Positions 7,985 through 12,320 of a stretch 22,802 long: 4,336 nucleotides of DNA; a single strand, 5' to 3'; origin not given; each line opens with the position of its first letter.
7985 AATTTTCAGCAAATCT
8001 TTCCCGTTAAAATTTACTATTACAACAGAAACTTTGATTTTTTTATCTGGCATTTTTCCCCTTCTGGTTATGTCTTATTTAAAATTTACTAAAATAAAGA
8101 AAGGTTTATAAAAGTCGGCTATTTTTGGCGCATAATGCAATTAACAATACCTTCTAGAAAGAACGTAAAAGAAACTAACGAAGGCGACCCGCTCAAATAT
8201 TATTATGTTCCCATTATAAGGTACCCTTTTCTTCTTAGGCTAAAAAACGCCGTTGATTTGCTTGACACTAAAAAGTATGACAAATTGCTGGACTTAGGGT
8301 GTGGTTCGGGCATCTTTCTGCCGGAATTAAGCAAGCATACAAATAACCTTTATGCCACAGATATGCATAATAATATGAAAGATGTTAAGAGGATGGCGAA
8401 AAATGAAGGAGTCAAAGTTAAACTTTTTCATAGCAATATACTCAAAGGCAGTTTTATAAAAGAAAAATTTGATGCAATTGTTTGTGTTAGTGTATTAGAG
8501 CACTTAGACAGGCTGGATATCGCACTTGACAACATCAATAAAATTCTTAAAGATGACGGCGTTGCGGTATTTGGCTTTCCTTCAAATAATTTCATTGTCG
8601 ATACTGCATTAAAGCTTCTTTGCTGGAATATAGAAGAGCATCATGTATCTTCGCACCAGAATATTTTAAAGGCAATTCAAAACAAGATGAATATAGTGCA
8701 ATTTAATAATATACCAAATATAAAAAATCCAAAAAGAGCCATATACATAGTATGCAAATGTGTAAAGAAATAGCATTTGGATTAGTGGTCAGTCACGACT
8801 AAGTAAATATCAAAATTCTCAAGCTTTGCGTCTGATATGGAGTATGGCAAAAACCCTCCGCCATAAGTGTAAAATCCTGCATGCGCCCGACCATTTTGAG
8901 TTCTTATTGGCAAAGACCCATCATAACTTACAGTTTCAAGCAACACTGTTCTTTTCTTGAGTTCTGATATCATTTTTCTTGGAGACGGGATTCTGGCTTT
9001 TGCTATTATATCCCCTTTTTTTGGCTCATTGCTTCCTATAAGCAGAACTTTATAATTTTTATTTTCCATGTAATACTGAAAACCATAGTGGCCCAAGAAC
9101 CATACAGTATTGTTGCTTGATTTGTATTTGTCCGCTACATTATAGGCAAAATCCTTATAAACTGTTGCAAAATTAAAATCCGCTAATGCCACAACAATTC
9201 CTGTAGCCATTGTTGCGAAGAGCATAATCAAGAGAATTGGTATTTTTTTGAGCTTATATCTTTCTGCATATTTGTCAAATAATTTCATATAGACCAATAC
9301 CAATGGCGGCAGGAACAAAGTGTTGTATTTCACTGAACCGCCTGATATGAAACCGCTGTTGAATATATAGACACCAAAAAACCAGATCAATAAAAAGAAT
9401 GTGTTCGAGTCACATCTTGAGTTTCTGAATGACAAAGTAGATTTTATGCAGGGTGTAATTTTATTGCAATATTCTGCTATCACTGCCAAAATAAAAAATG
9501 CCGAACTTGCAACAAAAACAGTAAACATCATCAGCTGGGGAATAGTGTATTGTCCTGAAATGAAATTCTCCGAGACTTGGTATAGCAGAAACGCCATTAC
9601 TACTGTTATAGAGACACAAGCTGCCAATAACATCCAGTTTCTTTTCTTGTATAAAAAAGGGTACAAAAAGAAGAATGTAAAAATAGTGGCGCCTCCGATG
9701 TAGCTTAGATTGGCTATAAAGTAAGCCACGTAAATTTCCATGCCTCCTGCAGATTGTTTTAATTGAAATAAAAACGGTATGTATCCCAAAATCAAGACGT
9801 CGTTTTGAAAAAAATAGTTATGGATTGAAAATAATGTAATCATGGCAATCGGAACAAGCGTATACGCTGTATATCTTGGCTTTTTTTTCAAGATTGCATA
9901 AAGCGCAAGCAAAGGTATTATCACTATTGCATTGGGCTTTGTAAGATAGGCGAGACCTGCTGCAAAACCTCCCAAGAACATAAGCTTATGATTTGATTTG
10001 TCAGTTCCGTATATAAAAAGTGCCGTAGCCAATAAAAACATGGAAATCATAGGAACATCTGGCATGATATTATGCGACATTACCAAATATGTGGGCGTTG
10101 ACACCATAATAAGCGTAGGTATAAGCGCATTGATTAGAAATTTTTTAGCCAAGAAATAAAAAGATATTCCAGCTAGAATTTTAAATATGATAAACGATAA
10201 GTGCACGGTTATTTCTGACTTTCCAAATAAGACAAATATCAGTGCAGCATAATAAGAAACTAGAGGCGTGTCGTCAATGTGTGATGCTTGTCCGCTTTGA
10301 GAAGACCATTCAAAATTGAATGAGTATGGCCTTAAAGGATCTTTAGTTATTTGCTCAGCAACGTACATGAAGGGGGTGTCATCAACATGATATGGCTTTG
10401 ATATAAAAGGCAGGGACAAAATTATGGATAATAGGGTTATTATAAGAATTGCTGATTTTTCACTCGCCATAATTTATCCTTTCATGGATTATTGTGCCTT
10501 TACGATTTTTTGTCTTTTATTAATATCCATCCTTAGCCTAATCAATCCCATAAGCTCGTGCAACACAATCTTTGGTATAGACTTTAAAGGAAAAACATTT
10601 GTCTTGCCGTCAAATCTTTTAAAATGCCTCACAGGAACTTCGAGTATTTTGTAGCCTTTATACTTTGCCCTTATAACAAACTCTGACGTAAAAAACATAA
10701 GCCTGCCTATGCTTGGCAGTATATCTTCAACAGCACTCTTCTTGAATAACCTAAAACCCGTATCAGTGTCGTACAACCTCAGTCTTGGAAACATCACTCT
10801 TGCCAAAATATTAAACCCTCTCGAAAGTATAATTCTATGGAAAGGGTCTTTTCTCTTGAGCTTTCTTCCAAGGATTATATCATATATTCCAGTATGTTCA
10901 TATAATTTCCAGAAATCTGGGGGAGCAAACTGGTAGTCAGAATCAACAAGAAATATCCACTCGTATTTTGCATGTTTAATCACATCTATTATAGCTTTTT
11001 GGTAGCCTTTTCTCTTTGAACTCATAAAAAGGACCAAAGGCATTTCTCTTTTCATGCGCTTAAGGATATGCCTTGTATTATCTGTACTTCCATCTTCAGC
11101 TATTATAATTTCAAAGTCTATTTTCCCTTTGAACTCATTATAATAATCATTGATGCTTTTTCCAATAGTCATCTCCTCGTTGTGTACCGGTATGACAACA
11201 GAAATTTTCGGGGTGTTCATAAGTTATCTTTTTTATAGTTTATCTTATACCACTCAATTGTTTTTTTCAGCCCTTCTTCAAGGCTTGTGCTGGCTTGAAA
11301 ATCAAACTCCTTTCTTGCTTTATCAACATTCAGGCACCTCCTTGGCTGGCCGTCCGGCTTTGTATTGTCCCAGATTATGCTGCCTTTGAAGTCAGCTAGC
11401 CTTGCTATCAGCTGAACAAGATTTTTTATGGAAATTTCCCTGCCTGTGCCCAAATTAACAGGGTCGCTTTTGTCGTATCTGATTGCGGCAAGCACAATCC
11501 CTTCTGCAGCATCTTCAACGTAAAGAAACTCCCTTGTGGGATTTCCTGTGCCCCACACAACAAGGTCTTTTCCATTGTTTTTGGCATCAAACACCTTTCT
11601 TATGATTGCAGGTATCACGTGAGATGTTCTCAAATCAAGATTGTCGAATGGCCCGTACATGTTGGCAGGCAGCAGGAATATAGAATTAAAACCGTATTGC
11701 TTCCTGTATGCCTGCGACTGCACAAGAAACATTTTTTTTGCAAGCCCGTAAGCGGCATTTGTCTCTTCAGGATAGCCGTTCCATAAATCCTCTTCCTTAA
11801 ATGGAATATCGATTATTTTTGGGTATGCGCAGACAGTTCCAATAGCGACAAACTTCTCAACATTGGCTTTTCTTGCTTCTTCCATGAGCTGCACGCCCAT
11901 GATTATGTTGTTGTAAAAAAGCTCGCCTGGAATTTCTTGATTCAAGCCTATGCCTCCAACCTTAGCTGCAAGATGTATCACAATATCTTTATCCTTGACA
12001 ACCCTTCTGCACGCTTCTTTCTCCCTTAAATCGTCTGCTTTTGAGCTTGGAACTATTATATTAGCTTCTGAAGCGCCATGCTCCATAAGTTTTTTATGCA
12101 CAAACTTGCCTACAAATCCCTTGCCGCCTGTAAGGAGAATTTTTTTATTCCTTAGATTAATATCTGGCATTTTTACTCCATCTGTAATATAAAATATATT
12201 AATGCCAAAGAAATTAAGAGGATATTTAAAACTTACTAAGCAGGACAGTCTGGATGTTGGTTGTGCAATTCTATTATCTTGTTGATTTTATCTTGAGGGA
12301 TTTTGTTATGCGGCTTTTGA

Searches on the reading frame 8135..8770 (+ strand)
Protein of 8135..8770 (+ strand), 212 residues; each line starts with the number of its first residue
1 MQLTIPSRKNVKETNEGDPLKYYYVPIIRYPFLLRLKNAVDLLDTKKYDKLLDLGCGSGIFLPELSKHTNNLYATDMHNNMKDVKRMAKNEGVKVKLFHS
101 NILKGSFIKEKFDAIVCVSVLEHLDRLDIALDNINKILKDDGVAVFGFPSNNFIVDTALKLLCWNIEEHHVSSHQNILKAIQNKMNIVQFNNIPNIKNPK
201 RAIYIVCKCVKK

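Call 17: search_protein_families(library=pfam, proteins=[window:8135-8770:+], max_evalue=0.001)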
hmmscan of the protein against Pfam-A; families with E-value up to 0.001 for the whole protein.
window:8135-8770:+ (212 aa): 13 families
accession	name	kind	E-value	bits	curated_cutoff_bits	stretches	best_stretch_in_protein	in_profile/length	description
PF08241.18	Methyltransf_11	-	9.6e-18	65.1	21.2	1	52-146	1-95/95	Methyltransferase domain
PF13489.12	Methyltransf_23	-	2.3e-16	60.4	27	1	45-173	20-144/164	Methyltransferase domain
PF08242.18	Methyltransf_12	-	7.7e-15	55.9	30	1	52-143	1-97/98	Methyltransferase domain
PF13649.12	Methyltransf_25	-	1.3e-14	55.1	27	1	52-142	2-97/97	Methyltransferase domain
PF13847.12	Methyltransf_31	-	1.5e-09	38.2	27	1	47-157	3-114/145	Methyltransferase domain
PF05401.17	NodS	-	1.4e-08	35.3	24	1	47-153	43-151/201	Nodulation protein S (NodS)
PF02353.26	CMAS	-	3.8e-06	26.9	27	1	36-144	51-162/273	Mycolic acid cyclopropane synthetase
PF05175.20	MTS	-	2.4e-05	24.5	23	1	42-117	26-104/170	Methyltransferase small domain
PF05219.18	DREV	-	2.6e-05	23.9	26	1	45-146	92-186/265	DREV methyltransferase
PF01209.24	Ubie_methyltran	-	7.7e-05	22.6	20.1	1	41-143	41-148/233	ubiE/COQ5 methyltransferase family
PF03848.20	TehB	-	0.00022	21.1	20.4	1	41-130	24-114/193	Tellurite resistance protein TehB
PF07021.18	MetW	-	0.00041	20.5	21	1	49-141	15-105/193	Methionine biosynthesis protein MetW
PF06325.19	PrmA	-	0.00048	20.1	22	1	46-145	160-257/296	Ribosomal protein L11 methyltransferase (PrmA)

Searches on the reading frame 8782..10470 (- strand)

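Call 17: search_protein_families(library=pfam, proteins=[window:8782-10470:-], max_evalue=0.001)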
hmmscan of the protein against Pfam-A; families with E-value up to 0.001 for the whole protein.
window:8782-10470:- (562 aa): 1 family
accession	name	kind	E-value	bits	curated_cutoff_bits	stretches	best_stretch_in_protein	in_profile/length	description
PF13231.12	PMT_2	-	2.2e-15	57.7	26.1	1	66-212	1-148/160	Dolichyl-phosphate-mannose-protein mannosyltransferase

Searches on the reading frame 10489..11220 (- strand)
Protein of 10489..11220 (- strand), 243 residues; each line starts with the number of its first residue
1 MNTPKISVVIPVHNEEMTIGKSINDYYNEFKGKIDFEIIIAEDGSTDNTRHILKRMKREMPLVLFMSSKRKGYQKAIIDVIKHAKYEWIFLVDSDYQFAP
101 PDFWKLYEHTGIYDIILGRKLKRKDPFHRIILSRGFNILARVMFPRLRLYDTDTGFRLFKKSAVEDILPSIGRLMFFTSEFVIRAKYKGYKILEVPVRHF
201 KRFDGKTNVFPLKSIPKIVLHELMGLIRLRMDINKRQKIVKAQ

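Call 17: search_protein_families(library=pfam, proteins=[window:10489-11220:-], max_evalue=0.001)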
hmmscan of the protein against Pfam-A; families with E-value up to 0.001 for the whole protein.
window:10489-11220:- (243 aa): 3 families
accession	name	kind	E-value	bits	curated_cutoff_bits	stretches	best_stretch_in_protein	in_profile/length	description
PF00535.33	Glycos_transf_2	-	3.9e-23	82.6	23.3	1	7-167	1-167/168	Glycosyl transferase family 2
PF10111.15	Glyco_tranf_2_2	-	3.6e-05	23.8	27.3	1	7-105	1-101/276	Glycosyltransferase like family 2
PF13704.12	Glyco_tranf_2_4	-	5e-05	24.2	27.5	1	14-95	2-81/98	Glycosyl transferase family 2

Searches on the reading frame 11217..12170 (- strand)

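Call 17: search_protein_families(library=pfam, proteins=[window:11217-12170:-], max_evalue=0.001)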
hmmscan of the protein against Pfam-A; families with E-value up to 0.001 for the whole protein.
window:11217-12170:- (317 aa): 6 families
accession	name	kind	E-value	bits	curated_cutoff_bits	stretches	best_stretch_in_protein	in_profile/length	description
PF01370.27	Epimerase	-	2.6e-51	174.8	20.9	1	11-241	1-240/240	NAD dependent epimerase/dehydratase family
PF16363.11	GDP_Man_Dehyd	-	1.9e-27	97.1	27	1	46-304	59-332/332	GDP-mannose 4,6 dehydratase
PF01073.25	3Beta_HSD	-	1.2e-07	31.5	22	1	14-231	3-231/280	3-beta hydroxysteroid dehydrogenase/isomerase family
PF02719.21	Polysacc_synt_2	-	3.8e-07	30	20.2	1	45-112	60-128/293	Polysaccharide biosynthesis protein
PF13460.12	NAD_binding_10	-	0.00032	21.1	27.2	0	47-119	47-105/184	NAD(P)H-binding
PF04321.23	RmlD_sub_bind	-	0.00033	20.3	27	1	10-69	2-60/287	RmlD substrate binding domain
